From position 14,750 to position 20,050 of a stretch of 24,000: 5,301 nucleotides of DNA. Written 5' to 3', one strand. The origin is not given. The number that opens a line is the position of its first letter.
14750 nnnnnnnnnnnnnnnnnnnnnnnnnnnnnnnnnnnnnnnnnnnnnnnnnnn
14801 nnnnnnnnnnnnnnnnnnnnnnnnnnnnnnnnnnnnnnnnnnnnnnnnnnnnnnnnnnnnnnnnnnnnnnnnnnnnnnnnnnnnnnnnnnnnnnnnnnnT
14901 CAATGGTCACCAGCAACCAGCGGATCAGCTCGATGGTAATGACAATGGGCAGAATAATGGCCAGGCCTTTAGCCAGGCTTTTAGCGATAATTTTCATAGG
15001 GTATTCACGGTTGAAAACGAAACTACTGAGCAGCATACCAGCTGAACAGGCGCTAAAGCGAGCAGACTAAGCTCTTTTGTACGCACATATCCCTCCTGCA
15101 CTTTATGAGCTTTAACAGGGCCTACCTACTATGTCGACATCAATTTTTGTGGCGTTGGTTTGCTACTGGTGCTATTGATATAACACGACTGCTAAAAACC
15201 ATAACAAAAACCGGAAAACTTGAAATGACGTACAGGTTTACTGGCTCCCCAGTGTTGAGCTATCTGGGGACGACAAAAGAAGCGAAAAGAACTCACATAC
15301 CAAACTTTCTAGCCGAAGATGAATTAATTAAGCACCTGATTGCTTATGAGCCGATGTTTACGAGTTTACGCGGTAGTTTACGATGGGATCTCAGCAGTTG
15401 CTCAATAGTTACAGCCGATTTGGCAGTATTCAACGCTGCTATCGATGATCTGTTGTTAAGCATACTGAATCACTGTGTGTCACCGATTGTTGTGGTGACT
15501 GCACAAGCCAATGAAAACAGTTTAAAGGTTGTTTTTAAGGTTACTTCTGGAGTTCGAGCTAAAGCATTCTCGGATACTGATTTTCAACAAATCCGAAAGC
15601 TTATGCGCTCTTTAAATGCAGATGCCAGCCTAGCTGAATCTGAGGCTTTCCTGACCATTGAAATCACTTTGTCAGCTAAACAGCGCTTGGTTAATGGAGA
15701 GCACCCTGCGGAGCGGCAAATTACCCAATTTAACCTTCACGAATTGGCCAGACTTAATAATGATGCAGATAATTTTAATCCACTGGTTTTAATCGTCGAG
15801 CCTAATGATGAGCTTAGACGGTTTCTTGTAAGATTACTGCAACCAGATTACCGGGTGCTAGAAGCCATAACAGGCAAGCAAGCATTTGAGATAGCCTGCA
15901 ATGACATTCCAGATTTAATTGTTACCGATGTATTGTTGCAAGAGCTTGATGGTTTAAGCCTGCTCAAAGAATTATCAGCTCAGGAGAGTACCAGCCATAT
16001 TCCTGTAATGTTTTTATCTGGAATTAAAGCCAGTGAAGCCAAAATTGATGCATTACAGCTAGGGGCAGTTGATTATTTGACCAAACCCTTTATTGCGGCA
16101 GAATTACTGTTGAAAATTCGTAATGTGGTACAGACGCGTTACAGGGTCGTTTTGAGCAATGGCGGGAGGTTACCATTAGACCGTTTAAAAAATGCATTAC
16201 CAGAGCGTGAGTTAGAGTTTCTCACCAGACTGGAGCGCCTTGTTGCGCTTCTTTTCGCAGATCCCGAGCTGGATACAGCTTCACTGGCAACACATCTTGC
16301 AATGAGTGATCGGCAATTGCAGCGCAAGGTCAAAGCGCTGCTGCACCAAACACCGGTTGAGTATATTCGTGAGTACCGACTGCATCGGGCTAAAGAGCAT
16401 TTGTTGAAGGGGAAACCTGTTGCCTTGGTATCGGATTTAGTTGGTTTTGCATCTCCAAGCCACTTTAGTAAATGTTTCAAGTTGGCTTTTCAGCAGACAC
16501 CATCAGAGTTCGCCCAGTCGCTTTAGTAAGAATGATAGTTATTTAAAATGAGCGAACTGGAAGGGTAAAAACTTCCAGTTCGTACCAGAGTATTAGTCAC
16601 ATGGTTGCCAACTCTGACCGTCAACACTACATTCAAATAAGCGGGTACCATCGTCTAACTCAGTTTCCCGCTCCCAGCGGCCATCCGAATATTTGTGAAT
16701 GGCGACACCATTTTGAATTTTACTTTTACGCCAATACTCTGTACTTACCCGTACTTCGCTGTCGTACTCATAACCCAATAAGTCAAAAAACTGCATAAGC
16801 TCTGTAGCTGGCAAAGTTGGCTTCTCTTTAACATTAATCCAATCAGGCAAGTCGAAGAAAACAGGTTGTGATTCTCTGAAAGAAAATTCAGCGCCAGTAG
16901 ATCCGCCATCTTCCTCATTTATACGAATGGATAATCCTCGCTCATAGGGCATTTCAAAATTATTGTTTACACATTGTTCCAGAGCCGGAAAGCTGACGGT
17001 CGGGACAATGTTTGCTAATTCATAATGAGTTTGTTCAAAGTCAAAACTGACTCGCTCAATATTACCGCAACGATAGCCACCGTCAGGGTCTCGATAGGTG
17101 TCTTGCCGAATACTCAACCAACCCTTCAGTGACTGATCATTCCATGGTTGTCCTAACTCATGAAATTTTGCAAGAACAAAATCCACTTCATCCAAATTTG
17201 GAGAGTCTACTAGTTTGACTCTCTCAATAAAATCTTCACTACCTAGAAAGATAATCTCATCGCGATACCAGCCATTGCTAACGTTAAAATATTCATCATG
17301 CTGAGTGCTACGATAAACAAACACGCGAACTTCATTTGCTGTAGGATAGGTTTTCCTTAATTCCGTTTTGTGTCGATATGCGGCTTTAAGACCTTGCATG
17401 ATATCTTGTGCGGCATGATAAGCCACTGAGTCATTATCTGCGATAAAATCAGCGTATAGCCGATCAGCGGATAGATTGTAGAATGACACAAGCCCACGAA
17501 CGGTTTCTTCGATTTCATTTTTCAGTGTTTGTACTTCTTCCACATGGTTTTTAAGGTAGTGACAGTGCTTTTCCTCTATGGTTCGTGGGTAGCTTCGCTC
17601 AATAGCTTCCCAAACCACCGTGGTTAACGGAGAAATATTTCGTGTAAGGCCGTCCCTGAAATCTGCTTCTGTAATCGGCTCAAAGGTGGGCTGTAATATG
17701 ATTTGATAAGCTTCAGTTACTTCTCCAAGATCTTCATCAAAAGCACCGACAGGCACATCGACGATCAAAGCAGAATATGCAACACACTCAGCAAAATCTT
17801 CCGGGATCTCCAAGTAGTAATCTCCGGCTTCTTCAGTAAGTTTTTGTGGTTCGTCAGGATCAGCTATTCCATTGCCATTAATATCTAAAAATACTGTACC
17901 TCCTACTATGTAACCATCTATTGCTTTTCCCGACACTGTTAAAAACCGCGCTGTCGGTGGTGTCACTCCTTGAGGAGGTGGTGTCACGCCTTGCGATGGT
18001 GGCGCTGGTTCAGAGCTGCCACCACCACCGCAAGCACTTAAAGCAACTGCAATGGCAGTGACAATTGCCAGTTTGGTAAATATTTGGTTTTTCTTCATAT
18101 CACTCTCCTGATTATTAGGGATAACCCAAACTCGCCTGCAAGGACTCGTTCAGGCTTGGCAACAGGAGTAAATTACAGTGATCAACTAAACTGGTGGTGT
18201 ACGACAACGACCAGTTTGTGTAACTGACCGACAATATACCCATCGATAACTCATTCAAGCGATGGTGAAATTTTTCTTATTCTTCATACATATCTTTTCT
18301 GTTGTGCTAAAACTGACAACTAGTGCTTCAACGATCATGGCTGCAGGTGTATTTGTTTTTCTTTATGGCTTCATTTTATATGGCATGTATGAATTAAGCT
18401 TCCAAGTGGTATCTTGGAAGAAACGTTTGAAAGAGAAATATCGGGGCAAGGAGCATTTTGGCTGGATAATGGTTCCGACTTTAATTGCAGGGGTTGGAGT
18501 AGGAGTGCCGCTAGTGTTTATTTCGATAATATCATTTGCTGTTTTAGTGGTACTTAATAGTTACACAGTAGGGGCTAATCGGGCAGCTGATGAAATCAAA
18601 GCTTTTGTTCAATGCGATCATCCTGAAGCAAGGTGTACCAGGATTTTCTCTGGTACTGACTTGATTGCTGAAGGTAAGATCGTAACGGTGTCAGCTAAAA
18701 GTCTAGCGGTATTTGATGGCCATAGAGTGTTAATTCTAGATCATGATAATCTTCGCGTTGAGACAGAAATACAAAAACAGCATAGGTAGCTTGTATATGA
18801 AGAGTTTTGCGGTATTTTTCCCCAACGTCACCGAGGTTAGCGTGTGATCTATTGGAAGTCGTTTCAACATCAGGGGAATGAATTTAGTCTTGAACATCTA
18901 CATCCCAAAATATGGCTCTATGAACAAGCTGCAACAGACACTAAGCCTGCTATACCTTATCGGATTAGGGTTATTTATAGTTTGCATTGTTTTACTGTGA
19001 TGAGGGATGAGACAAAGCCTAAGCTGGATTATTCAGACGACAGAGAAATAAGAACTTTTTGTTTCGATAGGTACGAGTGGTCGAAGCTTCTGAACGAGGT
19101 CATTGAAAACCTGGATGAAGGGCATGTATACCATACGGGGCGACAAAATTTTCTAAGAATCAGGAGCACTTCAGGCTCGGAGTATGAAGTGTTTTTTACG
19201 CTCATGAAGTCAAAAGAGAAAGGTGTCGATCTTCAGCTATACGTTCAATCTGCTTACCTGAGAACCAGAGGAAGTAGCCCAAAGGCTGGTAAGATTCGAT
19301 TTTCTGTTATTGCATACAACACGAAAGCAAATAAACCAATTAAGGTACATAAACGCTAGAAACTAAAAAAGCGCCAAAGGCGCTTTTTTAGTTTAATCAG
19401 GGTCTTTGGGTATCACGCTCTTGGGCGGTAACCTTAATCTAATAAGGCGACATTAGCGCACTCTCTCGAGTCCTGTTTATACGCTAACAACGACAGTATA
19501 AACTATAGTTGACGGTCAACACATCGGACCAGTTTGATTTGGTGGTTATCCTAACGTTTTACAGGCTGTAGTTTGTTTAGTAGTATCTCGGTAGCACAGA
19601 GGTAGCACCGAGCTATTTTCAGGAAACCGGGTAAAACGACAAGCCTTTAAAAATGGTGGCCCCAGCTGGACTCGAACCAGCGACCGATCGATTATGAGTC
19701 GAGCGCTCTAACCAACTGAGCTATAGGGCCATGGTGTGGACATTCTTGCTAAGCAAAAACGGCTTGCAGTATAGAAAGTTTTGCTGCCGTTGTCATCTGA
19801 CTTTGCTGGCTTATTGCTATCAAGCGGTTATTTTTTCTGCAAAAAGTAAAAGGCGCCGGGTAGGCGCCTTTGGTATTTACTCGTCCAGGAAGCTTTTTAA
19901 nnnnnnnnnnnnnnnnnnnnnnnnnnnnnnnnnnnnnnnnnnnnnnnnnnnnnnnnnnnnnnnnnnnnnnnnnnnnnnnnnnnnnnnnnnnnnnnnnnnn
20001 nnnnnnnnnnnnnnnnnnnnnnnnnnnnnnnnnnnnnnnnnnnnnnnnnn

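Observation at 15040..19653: AT-rich, integrase-less islet inserted at the 3' end of the tRNA(CAU) gene downstream of rpoD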

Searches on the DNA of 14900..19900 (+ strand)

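Call 54: search_rna_families(source=window, start=14900, end=19900, threshold=evalue, max_evalue=1)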
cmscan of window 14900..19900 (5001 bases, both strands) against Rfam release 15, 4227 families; matches with E-value up to 1: 4.
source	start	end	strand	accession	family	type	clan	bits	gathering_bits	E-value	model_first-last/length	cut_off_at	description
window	19657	19730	-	RF00005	tRNA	Gene; tRNA;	CL00001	70.3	29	2.1e-14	1-71/71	no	tRNA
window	19656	19730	+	RF04354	Plastid-ycf2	Cis-reg;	-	43.5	65.7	5.7e-07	1-75/75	no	Plastid-ycf2 5UTR RNA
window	19362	19488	-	RF01408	sraL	Gene; sRNA;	-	37.9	39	6.5e-06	1-142/142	no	sraL Hfq binding RNA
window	16834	16918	-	RF03056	RAGATH-35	Gene; sRNA;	-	31.9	38.9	0.0017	1-87/87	no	RAGATH-35 RNA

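Call 56: search_rna_families(source=window, start=19300, end=19660, threshold=evalue, max_evalue=1, show_alignments=2)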
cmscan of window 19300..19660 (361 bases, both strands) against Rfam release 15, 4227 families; matches with E-value up to 1: 6.
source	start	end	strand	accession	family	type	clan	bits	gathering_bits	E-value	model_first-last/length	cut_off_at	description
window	19362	19488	-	RF01408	sraL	Gene; sRNA;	-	37.9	39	4.7e-07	1-142/142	no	sraL Hfq binding RNA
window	19307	19442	-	RF02082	STnc540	Gene; sRNA;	-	23.8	38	0.0033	1-202/202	no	Enterobacterial sRNA STnc540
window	19361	19393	+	RF02432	SpF25_sRNA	Gene; sRNA;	-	20.1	48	0.63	64-102/102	no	Streptococcus sRNA SpF25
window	19366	19388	-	RF02054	STnc420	Gene; sRNA;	-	17.6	70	0.85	27-51/58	no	Salmonella enterica sRNA STnc420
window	19352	19393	+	RF01402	STnc150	Gene; sRNA;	-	16.8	60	0.17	220-263/267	no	STnc150 Hfq binding RNA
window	19360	19391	+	RF01408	sraL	Gene; sRNA;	-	14.8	39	0.42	107-141/142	no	sraL Hfq binding RNA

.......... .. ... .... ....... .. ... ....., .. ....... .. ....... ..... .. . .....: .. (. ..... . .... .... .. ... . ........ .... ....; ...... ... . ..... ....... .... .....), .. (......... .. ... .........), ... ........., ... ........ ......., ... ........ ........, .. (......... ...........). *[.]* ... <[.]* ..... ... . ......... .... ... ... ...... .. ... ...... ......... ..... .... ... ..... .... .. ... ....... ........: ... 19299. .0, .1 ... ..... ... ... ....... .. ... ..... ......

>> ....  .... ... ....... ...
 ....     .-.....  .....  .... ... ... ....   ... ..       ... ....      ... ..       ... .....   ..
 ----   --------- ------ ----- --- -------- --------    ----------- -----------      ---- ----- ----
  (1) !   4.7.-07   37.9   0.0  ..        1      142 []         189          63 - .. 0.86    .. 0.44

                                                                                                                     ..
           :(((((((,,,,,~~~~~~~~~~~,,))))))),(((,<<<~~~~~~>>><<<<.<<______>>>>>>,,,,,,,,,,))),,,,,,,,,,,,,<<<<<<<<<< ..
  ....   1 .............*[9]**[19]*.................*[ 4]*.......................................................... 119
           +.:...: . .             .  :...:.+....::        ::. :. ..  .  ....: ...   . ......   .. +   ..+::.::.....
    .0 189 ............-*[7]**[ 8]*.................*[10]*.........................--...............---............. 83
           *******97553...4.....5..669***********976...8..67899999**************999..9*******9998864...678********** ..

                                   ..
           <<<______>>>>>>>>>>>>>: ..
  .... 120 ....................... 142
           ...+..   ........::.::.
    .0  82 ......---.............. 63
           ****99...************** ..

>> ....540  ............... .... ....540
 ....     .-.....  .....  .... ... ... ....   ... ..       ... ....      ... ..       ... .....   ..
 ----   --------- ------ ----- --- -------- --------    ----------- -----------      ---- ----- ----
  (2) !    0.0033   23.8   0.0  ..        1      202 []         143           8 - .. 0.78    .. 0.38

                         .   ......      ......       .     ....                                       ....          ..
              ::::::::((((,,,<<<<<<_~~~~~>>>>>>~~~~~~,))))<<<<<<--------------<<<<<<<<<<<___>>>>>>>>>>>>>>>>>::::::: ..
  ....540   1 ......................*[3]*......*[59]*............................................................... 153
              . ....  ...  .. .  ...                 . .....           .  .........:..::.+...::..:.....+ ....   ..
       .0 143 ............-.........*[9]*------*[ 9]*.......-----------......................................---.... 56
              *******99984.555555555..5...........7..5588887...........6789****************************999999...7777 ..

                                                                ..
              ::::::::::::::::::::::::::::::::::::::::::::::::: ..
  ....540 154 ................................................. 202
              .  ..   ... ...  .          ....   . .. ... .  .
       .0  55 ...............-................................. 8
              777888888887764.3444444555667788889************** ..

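Call 58: search_rna_families(sources=[L048, L049, L050, L051, L052, L053, L055, L056], threshold=evalue, max_evalue=0.01)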
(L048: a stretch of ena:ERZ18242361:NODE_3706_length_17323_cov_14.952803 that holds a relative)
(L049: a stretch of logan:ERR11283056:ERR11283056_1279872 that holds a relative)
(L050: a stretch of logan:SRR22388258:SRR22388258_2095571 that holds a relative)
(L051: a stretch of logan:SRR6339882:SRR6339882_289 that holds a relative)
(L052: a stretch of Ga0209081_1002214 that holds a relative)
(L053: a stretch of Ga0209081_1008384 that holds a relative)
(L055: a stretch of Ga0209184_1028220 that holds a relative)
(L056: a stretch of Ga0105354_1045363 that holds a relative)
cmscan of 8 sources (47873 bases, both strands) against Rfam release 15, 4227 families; matches with E-value up to 0.01: 9.
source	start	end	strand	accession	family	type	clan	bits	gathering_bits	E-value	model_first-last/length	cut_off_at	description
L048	10519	10646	-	RF01408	sraL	Gene; sRNA;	-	35.3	39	0.00029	1-142/142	no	sraL Hfq binding RNA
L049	757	884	-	RF01408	sraL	Gene; sRNA;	-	35.3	39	0.00029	1-142/142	no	sraL Hfq binding RNA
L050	3473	3599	-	RF01408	sraL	Gene; sRNA;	-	35.1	39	0.00032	1-142/142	no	sraL Hfq binding RNA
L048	10814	10862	-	RF00005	tRNA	Gene; tRNA;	CL00001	33.6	29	0.0024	24-71/71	5'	tRNA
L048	10813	10862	+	RF04354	Plastid-ycf2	Cis-reg;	-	32.7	65.7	0.0047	1-51/75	3'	Plastid-ycf2 5UTR RNA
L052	6497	6622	-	RF01408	sraL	Gene; sRNA;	-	30.3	39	0.0055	1-142/142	no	sraL Hfq binding RNA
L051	8500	8624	-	RF01408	sraL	Gene; sRNA;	-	29.9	39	0.0071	1-142/142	no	sraL Hfq binding RNA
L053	1663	1788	-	RF01408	sraL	Gene; sRNA;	-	29.4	39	0.0095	1-142/142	no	sraL Hfq binding RNA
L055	800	924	-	RF01408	sraL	Gene; sRNA;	-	29.4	39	0.0097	1-142/142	no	sraL Hfq binding RNA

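Call 59: search_rna_families(sources=[L057, L058, L059, L060, L062, L064], threshold=evalue, max_evalue=0.01)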
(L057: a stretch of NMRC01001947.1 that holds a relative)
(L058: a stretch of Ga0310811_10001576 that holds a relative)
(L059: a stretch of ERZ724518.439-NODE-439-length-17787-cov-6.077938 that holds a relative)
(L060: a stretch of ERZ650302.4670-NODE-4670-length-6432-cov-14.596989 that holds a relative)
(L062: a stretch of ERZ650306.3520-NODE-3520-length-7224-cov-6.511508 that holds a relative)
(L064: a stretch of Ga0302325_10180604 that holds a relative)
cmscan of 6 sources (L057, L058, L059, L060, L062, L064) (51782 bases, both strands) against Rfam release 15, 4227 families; matches with E-value up to 0.01: 1.
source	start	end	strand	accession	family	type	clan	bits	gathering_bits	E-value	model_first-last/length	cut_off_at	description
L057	7726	7800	-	RF01811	PtaRNA1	Gene; antitoxin;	-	41.5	47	6.5e-05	1-72/72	no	Plasmid transferred anti-sense RNA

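Call 96: build_rna_model(alignment_id=A7)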
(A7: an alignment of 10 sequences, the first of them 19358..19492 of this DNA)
Model R1 built from alignment A7 (10 sequences, 168 columns); structure: RNAalifold consensus.
model positions 136; base pairs 31; branch points 3; effective number of sequences 1.29; information 0.589 bits per position. Calibrated on 0.2 Mb of random sequence (short: E-values are rough).
structure used (alignment columns):
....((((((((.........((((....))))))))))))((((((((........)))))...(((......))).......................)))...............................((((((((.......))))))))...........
